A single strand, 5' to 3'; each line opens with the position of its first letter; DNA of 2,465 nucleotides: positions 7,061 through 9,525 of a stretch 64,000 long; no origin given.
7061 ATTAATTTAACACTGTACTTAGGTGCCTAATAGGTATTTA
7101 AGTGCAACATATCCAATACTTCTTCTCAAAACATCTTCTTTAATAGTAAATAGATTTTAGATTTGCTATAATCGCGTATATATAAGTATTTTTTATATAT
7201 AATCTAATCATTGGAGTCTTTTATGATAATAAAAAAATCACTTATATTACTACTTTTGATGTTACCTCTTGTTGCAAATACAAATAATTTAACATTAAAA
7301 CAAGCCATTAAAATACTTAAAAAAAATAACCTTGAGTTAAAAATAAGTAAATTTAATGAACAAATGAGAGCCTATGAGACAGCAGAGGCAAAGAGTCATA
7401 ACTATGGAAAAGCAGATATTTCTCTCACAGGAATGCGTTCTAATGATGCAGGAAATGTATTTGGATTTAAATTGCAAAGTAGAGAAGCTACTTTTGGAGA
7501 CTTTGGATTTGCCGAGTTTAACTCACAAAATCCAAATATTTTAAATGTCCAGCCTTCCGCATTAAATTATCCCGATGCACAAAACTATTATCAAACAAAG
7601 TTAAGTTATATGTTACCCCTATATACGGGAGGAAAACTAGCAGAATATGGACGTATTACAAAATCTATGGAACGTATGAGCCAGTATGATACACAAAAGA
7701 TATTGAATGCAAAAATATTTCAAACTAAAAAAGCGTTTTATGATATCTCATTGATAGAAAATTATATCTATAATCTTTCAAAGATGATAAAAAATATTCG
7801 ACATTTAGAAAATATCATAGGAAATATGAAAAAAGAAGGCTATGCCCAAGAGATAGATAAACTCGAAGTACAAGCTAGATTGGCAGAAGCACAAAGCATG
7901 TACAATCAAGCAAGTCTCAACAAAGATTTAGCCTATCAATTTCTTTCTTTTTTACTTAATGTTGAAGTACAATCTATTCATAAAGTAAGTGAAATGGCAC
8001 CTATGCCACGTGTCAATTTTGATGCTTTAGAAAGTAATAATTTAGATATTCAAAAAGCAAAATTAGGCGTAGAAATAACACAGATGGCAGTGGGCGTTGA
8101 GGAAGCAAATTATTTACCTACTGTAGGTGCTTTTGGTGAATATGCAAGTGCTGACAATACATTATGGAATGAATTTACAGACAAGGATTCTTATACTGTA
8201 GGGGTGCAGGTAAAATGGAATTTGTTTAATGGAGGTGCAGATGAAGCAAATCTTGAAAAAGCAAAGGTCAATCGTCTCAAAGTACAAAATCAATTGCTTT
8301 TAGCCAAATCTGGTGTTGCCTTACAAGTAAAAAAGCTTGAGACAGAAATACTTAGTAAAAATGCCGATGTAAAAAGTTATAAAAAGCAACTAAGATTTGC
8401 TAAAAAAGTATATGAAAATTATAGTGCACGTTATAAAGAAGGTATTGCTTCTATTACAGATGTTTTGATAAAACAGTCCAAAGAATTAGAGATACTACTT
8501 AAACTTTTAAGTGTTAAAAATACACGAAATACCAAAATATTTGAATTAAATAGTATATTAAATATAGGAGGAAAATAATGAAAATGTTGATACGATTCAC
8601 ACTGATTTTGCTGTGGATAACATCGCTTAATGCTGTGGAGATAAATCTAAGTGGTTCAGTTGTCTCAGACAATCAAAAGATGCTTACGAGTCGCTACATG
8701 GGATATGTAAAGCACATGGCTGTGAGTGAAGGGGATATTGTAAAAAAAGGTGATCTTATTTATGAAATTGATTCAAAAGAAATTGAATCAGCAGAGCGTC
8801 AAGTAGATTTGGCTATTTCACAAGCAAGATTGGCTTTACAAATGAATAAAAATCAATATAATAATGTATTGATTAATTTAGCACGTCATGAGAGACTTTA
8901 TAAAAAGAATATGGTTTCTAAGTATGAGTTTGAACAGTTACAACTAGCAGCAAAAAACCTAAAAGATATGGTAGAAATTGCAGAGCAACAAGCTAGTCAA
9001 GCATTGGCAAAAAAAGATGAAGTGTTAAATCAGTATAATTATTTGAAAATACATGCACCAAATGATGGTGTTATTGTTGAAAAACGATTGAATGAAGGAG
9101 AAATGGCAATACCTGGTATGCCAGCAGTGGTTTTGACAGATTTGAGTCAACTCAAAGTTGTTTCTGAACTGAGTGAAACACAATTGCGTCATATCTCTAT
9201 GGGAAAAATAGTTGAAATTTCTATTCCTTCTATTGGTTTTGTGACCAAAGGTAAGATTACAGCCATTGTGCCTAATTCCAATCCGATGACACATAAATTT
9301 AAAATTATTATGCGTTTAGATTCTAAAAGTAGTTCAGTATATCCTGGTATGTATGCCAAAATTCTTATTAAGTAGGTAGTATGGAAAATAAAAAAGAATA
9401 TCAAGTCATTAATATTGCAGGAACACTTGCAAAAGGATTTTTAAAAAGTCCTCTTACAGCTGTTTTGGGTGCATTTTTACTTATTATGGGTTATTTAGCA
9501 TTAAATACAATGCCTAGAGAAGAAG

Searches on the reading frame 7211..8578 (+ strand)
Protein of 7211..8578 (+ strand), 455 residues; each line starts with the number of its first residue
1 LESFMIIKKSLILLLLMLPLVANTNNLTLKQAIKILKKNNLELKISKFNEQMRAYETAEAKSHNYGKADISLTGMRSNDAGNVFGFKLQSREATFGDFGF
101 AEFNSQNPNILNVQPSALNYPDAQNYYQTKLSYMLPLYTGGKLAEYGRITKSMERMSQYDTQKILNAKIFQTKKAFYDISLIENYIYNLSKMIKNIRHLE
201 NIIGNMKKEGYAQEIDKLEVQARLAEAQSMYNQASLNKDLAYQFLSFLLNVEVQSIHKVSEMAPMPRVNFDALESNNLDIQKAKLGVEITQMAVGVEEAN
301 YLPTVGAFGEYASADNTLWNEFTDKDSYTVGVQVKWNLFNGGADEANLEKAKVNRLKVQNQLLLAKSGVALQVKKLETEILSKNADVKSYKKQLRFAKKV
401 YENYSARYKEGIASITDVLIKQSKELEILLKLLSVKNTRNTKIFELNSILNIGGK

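Call 91: search_protein_families(library=pfam, proteins=[window:7211-8578:+], max_evalue=0.00001)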
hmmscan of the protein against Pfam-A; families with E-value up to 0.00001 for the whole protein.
window:7211-8578:+ (455 aa): 1 family
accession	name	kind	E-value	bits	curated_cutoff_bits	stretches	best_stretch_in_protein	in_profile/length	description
PF02321.23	OEP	-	1.6e-39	136.1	22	2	273-451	8-187/187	Outer membrane efflux protein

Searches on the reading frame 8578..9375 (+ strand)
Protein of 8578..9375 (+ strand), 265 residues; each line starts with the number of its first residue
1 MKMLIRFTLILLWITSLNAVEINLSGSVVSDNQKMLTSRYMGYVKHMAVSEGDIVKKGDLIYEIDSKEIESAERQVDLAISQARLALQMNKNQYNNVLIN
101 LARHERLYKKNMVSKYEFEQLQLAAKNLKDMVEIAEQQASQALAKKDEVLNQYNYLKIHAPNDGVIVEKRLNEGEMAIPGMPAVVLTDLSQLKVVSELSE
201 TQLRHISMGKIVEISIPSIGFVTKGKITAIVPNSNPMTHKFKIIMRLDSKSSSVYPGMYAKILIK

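Call 91: search_protein_families(library=pfam, proteins=[window:8578-9375:+], max_evalue=0.00001)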
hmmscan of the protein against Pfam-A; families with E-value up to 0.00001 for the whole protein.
window:8578-9375:+ (265 aa): 3 families
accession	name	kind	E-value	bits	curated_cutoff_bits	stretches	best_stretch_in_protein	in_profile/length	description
PF16576.10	HlyD_D23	-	1.3e-25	90.4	30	1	21-260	5-214/214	Barrel-sandwich domain of CusB or HlyD membrane-fusion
PF13437.12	HlyD_3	-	4e-14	53.7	22.2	1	157-257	1-106/106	HlyD family secretion protein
PF13533.13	Biotin_lipoyl_2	-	3.2e-06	27.3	29.8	0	42-65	9-32/32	Biotin-lipoyl like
